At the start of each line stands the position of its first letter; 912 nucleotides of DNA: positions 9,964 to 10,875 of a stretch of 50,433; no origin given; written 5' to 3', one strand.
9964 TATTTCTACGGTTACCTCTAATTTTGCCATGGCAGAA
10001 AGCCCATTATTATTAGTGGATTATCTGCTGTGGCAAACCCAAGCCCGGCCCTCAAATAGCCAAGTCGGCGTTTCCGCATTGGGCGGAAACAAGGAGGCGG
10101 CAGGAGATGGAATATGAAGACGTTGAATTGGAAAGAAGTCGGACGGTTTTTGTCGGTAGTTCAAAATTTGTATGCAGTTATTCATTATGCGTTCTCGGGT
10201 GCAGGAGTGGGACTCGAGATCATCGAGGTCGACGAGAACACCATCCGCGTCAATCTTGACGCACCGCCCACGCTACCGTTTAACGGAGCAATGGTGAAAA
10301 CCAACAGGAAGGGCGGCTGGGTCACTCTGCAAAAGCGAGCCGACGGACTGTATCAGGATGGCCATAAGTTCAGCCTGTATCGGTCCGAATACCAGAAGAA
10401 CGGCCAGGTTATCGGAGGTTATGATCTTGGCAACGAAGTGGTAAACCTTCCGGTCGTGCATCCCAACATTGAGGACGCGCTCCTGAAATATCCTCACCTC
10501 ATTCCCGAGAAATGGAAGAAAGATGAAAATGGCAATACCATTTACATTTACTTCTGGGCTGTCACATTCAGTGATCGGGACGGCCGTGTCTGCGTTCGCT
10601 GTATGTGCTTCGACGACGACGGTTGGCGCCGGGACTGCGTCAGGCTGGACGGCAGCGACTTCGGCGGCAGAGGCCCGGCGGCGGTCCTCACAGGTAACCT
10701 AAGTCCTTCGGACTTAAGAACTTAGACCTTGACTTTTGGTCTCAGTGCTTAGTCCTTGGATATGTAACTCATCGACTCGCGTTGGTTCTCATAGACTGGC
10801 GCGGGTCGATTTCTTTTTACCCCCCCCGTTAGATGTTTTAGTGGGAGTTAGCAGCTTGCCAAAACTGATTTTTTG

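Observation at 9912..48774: Nine or more GC-rich, SD-bearing, self-contained cassettes inserted between SD-less AT-rich housekeeping genes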

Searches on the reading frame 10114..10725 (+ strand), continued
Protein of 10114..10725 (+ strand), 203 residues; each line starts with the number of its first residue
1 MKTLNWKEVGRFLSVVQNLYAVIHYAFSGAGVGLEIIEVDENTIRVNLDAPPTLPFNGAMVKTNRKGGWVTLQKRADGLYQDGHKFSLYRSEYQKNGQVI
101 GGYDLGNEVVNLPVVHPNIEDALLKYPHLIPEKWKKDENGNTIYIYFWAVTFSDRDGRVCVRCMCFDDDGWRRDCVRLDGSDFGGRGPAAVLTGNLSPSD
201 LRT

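Call 119: fold_search(model_id=the predicted structure, library=viral)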
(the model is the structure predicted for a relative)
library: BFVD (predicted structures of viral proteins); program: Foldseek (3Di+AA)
matches with E <= 10: 889; with E <= 0.001: 0
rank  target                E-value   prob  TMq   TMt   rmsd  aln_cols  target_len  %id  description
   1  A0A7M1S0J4            3.1e-02  0.08  0.11  0.06  24.6       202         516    9  Tail fiber protein [uncultured phage cr11_1]
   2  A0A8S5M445            4.5e-02  0.08  0.11  0.05  23.6       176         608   12  Uncharacterized protein [Siphoviridae sp. ct3b712]
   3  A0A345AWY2            7.5e-02  0.12  0.13  0.17  17.0       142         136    9  (no name in the UniProt tables at hand)
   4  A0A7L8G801            1.7e-01  0.15  0.16  0.25  14.6       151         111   10  (no name in the UniProt tables at hand)
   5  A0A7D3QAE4            2.0e-01  0.08  0.18  0.11  19.3       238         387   10  (no name in the UniProt tables at hand)
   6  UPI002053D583         2.8e-01  0.57  0.14  0.40   5.4        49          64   18  (no name look-up for this kind of identifier)
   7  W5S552                2.8e-01  0.25  0.12  0.12   6.8        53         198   17  Uncharacterized protein [Pithovirus sibericum]
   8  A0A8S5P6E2            3.2e-01  0.05  0.13  0.16  13.5       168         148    8  Uncharacterized protein [Siphoviridae sp. ctiam3]
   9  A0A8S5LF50            3.3e-01  0.06  0.15  0.13  26.6       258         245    8  Uncharacterized protein [Siphoviridae sp. ct3CA7]
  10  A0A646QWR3            3.7e-01  0.10  0.14  0.03  20.1       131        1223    7  (no name in the UniProt tables at hand)
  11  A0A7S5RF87            4.0e-01  0.08  0.17  0.18  21.8       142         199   11  Uncharacterized protein [Rhizobium phage RHph_N34]
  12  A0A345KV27            4.0e-01  0.06  0.16  0.19  19.1       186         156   13  DUF7246 domain-containing protein [Mycobacterium phage Aminay]
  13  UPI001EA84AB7         4.2e-01  0.06  0.14  0.11  14.4       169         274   13  (no name look-up for this kind of identifier)
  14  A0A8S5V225            4.9e-01  0.08  0.13  0.21  14.0       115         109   10  Uncharacterized protein [Myoviridae sp. ctJ2i1]
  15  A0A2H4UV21            4.9e-01  0.05  0.14  0.11  22.5       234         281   10  Uncharacterized protein [Bodo saltans virus]
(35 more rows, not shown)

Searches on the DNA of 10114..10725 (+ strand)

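Call 105: search_rna_families(source=L022, start=11200, end=17000, threshold=gathering, show_alignments=0)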
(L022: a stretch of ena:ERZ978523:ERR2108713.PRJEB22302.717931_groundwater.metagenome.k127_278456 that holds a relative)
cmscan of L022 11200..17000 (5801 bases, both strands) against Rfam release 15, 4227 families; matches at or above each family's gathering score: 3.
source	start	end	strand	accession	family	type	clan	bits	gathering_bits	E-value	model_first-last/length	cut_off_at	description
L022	12875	14110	+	RF00177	SSU_rRNA_bacteria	Gene; rRNA;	CL00111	964.1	50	0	1-1533/1533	no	Bacterial small subunit ribosomal RNA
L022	16327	16398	+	RF00005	tRNA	Gene; tRNA;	CL00001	74.4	29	1.8e-15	1-71/71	no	tRNA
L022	16417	16500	+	RF00005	tRNA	Gene; tRNA;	CL00001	49.7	29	1.1e-08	1-71/71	no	tRNA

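Call 108: search_rna_families(source=L022, start=14860, end=15080, threshold=evalue, max_evalue=0.01, show_alignments=1)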
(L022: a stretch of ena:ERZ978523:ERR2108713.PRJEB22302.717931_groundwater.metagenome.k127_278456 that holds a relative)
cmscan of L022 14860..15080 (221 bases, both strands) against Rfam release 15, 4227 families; matches with E-value up to 0.01: 1.
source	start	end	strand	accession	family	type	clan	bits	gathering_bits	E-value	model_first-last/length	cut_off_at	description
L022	14860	15027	+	RF00177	SSU_rRNA_bacteria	Gene; rRNA;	CL00111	76.3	50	3.2e-22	888-1533/1533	5'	Bacterial small subunit ribosomal RNA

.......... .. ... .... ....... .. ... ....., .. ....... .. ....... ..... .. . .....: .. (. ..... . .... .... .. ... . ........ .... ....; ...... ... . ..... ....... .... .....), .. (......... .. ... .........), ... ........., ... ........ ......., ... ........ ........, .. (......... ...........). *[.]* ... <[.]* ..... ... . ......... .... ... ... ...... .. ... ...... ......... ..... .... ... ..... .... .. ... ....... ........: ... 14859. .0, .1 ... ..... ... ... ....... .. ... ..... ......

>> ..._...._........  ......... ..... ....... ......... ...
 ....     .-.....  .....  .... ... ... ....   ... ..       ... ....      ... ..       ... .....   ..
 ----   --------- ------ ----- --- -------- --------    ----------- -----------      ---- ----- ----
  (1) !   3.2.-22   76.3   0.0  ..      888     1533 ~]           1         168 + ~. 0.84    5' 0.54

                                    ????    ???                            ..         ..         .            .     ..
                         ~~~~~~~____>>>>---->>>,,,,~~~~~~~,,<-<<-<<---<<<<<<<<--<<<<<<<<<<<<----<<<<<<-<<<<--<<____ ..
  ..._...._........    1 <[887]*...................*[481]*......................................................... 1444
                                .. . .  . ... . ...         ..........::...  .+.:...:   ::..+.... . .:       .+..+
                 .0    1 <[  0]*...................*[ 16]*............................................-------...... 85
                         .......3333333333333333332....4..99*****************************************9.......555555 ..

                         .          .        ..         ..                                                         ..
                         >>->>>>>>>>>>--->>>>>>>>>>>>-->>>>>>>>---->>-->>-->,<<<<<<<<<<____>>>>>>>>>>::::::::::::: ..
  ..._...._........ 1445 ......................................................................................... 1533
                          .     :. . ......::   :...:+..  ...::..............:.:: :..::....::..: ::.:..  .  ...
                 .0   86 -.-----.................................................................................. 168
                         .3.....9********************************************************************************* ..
